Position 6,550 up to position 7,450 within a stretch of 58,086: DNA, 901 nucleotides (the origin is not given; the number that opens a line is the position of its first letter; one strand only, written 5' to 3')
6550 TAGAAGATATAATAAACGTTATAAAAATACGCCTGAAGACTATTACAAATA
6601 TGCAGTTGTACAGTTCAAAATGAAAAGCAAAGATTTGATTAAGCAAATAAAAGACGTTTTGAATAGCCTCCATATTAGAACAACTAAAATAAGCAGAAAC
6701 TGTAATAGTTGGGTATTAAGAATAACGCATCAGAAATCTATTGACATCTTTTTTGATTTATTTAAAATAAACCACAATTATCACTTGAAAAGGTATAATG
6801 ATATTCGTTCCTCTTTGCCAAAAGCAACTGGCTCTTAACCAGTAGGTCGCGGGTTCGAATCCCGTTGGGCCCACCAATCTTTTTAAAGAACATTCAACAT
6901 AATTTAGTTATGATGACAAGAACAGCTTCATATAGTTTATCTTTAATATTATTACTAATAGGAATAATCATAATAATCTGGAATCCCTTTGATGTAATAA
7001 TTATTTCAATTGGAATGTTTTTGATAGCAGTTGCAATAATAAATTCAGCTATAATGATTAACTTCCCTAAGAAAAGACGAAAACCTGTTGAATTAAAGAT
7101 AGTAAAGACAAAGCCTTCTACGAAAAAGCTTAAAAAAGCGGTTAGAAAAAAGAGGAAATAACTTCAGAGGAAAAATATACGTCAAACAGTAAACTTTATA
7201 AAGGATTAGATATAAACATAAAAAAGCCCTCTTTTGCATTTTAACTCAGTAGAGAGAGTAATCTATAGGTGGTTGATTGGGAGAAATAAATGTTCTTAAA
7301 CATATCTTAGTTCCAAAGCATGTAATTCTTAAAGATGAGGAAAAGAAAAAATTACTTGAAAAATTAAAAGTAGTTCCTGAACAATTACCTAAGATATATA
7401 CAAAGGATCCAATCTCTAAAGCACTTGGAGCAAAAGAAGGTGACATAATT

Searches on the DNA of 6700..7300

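Call 18: search_rna_families(source=window, start=6700, end=7300, threshold=evalue, max_evalue=10, show_alignments=4)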
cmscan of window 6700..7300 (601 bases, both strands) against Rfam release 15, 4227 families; matches with E-value up to 10: 8.
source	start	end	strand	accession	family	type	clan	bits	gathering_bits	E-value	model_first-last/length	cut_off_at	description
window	6840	7001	-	RF02194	HPnc0260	Gene; antisense;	-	35.5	59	0.041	1-156/156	no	Bacterial antisense RNA HPnc0260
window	6817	6865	+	RF00005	tRNA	Gene; tRNA;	CL00001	29.1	29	0.00054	10-63/71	no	tRNA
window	6817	6874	-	RF04354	Plastid-ycf2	Cis-reg;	-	16.2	65.7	1.9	1-75/75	no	Plastid-ycf2 5UTR RNA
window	6999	7079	-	RF00661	mir-31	Gene; miRNA;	CL00133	15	51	2.3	1-83/83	no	mir-31 microRNA precursor family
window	7192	7252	-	RF02108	DLEU2_4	Gene; lncRNA;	-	14.2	40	3.6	1-58/58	no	Deleted in lymphocytic leukemia 2 conserved region 4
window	6955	7008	-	RF02476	GlsR7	Gene; snRNA; snoRNA; CD-box;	-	13.6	75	4.9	1-59/59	no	Small nucleolar RNA GlsR7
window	6851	6863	-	RF04351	Plastid-psbl-rps4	Cis-reg;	-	13.5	68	8.2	11-23/53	no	Plastid-psbl-rps4 3UTR RNA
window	6740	6794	-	RF02060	STnc410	Gene; sRNA;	-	11.2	50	9.1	1-158/158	no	Enterobacterial sRNA STnc410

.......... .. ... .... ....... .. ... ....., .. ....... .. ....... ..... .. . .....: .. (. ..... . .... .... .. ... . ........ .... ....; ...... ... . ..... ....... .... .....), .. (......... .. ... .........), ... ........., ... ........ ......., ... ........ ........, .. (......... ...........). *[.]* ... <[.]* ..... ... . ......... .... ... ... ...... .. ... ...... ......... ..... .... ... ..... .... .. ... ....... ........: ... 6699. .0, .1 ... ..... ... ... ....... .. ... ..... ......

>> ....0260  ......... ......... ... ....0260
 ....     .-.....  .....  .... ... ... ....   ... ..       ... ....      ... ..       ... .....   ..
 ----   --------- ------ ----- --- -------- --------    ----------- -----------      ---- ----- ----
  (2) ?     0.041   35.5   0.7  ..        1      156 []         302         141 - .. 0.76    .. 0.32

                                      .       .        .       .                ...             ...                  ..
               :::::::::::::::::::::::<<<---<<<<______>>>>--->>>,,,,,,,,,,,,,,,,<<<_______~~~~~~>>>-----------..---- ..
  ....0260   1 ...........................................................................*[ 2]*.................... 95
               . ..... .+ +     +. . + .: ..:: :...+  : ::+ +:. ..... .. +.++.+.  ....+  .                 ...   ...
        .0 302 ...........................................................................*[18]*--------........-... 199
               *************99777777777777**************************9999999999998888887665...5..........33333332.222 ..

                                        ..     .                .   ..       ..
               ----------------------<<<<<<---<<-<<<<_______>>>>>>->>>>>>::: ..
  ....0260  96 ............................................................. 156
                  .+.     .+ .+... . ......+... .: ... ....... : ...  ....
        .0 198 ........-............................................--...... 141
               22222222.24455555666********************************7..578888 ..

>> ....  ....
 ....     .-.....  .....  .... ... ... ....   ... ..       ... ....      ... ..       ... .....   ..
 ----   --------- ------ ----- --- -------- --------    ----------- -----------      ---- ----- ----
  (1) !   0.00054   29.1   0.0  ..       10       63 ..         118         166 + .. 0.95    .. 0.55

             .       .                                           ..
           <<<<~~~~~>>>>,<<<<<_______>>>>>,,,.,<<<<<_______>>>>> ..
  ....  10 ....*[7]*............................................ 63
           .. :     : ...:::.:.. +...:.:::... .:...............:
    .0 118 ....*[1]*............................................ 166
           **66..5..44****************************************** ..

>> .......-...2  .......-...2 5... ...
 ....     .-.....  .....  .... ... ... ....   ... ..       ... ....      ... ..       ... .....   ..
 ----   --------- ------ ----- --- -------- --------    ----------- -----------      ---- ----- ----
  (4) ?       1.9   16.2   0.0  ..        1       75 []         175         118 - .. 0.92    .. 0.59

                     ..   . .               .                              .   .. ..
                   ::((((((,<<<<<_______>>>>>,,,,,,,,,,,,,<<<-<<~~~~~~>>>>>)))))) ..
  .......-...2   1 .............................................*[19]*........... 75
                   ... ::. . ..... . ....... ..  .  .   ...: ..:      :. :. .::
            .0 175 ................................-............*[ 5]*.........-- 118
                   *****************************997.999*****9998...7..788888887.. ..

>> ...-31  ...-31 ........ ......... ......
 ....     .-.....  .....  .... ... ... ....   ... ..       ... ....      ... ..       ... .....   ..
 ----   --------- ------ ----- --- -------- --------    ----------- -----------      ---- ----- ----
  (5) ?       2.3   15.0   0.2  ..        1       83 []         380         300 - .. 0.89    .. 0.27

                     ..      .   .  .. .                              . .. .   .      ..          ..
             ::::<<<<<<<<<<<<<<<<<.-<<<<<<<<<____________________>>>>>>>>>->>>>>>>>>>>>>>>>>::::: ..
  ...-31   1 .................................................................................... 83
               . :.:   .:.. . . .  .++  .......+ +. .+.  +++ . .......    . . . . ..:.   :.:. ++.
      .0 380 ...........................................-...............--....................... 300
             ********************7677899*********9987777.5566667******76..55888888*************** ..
